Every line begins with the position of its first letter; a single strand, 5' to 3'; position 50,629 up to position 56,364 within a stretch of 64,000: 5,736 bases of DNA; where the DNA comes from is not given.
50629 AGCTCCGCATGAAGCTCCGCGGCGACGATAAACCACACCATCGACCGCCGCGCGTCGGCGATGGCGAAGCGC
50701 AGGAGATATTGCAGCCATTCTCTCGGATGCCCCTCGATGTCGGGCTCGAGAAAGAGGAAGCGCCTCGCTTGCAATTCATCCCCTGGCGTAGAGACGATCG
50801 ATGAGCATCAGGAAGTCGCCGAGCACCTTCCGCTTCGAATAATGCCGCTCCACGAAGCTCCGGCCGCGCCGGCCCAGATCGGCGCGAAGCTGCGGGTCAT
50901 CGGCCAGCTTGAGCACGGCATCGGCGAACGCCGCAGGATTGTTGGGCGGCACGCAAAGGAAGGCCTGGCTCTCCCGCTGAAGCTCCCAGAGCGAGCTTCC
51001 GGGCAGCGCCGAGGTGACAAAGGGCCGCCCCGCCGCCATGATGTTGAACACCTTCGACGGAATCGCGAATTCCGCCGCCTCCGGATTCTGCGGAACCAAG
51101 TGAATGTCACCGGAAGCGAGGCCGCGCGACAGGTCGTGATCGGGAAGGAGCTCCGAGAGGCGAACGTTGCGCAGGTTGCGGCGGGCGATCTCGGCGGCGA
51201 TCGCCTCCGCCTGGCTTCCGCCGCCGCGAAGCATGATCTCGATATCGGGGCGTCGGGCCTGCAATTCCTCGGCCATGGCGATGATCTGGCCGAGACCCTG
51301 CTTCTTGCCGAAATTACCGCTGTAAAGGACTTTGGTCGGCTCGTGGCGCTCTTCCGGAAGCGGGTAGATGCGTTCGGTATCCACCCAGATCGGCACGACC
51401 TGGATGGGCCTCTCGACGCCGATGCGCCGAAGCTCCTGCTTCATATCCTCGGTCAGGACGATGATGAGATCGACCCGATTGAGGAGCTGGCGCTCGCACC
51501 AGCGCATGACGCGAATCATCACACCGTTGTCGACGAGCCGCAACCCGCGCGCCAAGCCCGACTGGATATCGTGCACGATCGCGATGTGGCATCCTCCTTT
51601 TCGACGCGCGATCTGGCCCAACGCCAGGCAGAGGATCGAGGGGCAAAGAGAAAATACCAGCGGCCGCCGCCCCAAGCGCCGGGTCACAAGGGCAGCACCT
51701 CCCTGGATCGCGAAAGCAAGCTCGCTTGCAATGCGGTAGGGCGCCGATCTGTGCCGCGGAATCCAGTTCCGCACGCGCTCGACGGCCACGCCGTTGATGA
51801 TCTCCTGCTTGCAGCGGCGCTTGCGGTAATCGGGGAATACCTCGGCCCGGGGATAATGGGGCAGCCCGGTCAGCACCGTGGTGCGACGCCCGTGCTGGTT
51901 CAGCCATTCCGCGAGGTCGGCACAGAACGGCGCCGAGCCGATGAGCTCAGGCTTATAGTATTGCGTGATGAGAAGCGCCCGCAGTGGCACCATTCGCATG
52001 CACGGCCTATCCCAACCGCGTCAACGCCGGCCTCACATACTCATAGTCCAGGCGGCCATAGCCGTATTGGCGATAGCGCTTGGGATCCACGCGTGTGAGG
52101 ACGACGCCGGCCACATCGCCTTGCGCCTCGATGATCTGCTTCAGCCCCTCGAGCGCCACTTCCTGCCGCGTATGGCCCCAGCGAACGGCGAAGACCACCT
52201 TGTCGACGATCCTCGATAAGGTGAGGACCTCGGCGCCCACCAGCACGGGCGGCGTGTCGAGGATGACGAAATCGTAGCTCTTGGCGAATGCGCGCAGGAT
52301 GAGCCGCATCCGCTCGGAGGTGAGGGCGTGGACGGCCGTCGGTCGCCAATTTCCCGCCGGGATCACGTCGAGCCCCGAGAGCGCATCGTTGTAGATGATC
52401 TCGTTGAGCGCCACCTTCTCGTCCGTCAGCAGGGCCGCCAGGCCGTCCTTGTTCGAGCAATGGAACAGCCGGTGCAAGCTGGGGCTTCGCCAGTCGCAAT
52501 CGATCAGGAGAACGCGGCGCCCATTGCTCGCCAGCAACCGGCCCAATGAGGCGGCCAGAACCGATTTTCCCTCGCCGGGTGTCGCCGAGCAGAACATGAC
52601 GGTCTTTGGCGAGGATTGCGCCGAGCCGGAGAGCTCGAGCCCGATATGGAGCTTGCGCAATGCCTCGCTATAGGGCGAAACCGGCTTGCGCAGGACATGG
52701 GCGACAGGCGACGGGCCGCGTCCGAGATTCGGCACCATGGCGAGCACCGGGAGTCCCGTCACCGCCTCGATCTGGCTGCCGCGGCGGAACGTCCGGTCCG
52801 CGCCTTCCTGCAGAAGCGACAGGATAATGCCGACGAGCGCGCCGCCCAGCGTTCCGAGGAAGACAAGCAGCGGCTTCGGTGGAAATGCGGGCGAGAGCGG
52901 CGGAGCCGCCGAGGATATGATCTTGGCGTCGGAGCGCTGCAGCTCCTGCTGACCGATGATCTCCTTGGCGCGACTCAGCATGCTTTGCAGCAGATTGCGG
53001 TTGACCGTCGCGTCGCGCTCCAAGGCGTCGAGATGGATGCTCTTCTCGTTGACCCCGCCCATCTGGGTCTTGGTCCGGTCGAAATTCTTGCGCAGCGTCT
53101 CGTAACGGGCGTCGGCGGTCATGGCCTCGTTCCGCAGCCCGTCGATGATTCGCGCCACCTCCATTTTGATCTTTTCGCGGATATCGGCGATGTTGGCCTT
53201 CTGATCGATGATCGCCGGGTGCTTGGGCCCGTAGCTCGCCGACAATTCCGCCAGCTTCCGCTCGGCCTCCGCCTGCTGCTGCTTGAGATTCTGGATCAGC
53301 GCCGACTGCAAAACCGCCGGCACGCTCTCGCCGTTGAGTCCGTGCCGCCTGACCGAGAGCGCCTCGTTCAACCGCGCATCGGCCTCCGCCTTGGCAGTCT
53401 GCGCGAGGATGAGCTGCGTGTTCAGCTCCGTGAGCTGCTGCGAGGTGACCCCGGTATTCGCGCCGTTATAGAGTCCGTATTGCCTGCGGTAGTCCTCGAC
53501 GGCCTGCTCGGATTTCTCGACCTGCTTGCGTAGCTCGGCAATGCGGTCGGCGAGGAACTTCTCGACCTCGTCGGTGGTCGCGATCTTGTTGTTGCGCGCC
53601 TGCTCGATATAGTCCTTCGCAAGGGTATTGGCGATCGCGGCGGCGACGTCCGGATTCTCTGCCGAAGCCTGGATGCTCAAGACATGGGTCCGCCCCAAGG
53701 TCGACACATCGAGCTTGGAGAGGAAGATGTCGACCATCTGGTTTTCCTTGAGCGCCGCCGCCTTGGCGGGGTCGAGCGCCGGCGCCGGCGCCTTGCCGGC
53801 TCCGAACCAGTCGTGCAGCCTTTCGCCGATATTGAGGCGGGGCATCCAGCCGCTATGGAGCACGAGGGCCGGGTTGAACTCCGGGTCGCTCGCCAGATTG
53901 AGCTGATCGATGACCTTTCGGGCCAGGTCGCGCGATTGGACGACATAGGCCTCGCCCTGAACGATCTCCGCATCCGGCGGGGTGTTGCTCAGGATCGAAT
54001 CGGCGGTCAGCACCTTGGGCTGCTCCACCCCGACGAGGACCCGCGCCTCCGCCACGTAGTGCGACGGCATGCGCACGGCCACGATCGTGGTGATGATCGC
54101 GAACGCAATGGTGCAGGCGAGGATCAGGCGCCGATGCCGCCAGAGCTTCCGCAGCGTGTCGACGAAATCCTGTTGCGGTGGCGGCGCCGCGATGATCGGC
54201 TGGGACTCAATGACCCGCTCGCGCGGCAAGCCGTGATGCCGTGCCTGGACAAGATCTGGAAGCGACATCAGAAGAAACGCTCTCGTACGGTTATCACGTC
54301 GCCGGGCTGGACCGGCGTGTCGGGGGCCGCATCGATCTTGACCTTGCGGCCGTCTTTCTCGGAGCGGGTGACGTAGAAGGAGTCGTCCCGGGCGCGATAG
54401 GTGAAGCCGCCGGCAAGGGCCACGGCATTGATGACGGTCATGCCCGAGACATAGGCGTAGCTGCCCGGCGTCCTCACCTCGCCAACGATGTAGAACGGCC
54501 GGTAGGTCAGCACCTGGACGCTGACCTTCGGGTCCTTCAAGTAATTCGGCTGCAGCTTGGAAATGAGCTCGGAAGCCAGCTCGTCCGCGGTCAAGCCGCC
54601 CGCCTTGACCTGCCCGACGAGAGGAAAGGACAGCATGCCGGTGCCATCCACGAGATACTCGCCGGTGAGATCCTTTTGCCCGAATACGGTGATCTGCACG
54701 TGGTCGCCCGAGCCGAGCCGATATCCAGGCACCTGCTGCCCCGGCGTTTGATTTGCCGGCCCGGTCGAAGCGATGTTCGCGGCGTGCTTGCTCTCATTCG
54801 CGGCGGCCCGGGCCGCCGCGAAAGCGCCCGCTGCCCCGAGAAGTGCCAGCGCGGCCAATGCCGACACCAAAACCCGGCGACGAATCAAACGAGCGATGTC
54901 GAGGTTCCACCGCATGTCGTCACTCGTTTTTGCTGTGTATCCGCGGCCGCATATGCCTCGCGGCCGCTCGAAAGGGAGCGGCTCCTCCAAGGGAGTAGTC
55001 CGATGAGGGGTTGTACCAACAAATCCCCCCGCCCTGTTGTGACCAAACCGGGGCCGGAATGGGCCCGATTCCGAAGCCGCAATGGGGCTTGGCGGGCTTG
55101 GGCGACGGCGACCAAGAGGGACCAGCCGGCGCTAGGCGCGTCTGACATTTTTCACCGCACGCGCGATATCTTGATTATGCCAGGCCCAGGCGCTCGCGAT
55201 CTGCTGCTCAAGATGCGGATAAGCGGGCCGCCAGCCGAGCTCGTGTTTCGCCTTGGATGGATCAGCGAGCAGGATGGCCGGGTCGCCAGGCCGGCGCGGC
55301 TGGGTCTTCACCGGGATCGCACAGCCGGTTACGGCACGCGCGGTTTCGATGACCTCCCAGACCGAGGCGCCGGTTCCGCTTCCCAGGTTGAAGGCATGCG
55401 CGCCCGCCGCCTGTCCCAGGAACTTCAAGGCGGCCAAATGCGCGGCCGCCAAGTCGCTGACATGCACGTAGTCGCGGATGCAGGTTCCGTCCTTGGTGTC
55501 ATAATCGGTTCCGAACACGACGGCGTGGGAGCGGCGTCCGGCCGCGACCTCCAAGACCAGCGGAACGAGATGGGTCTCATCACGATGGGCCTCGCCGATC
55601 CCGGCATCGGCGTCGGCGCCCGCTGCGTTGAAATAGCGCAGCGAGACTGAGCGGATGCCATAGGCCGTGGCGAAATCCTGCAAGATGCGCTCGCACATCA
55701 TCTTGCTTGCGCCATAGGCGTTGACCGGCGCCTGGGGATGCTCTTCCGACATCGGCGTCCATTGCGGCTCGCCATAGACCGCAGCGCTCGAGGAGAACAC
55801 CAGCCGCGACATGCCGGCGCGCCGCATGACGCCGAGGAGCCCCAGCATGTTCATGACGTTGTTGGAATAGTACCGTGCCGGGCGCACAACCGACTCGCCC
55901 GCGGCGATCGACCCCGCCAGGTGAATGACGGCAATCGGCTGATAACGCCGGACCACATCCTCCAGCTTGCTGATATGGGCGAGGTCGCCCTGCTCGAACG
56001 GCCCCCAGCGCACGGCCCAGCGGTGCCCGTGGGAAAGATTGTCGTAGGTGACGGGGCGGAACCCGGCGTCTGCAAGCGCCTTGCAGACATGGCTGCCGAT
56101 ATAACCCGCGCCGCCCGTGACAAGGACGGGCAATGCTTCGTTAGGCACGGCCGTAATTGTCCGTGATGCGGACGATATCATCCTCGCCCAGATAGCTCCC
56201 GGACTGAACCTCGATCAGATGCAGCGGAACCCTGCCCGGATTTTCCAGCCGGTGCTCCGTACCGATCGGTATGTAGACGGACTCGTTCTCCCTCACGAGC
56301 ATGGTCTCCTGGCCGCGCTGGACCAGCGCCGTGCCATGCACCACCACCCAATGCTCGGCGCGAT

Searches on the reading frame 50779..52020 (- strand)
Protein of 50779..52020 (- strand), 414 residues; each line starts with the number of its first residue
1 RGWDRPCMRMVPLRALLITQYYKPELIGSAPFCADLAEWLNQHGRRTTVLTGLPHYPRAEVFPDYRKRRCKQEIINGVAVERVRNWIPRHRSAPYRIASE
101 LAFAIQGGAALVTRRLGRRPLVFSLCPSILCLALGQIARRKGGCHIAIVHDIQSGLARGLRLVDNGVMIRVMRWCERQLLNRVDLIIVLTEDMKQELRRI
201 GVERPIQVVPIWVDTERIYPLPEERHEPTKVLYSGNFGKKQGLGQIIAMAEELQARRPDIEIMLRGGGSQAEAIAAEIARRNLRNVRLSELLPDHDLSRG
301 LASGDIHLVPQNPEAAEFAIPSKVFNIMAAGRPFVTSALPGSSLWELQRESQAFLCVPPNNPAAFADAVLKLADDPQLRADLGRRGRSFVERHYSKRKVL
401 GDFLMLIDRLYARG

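Call 32: search_protein_families(library=pfam, proteins=[window:50779-52020:-], max_evalue=0.00001)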
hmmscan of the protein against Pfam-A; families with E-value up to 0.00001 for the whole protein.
window:50779-52020:- (414 aa): 5 families
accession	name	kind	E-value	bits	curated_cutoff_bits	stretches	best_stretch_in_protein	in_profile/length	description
PF13579.12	Glyco_trans_4_4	-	2.1e-15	57.8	29.7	1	28-212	2-158/158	Glycosyl transferase 4-like domain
PF00534.26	Glycos_transf_1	-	1e-14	54.9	26.4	1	224-388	11-171/172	Glycosyl transferases group 1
PF13692.12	Glyco_trans_1_4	-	3e-14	53.9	27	1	230-375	3-142/142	Glycosyl transferases group 1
PF13439.12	Glyco_transf_4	-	2.4e-13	50.9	28.5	1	31-217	6-170/170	Glycosyltransferase Family 4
PF13524.12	Glyco_trans_1_2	-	1.1e-07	32.4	25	1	251-399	7-138/144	Glycosyl transferase-like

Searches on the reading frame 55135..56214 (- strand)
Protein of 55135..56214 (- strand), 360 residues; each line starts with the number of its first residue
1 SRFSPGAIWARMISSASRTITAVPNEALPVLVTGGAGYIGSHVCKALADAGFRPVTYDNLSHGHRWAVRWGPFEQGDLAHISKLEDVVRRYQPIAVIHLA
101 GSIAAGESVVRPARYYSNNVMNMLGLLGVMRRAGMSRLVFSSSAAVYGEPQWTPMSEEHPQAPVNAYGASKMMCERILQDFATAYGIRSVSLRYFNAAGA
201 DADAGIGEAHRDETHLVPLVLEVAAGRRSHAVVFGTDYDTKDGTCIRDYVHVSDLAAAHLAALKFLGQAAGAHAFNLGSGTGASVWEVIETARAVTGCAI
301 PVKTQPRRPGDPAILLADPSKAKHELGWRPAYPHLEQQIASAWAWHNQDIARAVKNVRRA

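Call 32: search_protein_families(library=pfam, proteins=[window:55135-56214:-], max_evalue=0.00001)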
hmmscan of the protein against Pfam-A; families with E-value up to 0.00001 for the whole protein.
window:55135-56214:- (360 aa): 5 families
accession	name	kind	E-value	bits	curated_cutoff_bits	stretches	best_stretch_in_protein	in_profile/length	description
PF01370.27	Epimerase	-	4.1e-54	184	20.9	1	30-278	1-240/240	NAD dependent epimerase/dehydratase family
PF16363.11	GDP_Man_Dehyd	-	5.2e-51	174.5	27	1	31-332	1-323/332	GDP-mannose 4,6 dehydratase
PF04321.23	RmlD_sub_bind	-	3e-10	40.1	27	1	30-182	3-140/287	RmlD substrate binding domain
PF01073.25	3Beta_HSD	-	9.8e-10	38.3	22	1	31-178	1-157/280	3-beta hydroxysteroid dehydrogenase/isomerase family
PF02719.21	Polysacc_synt_2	-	2e-06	27.7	20.2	0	30-199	1-173/293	Polysaccharide biosynthesis protein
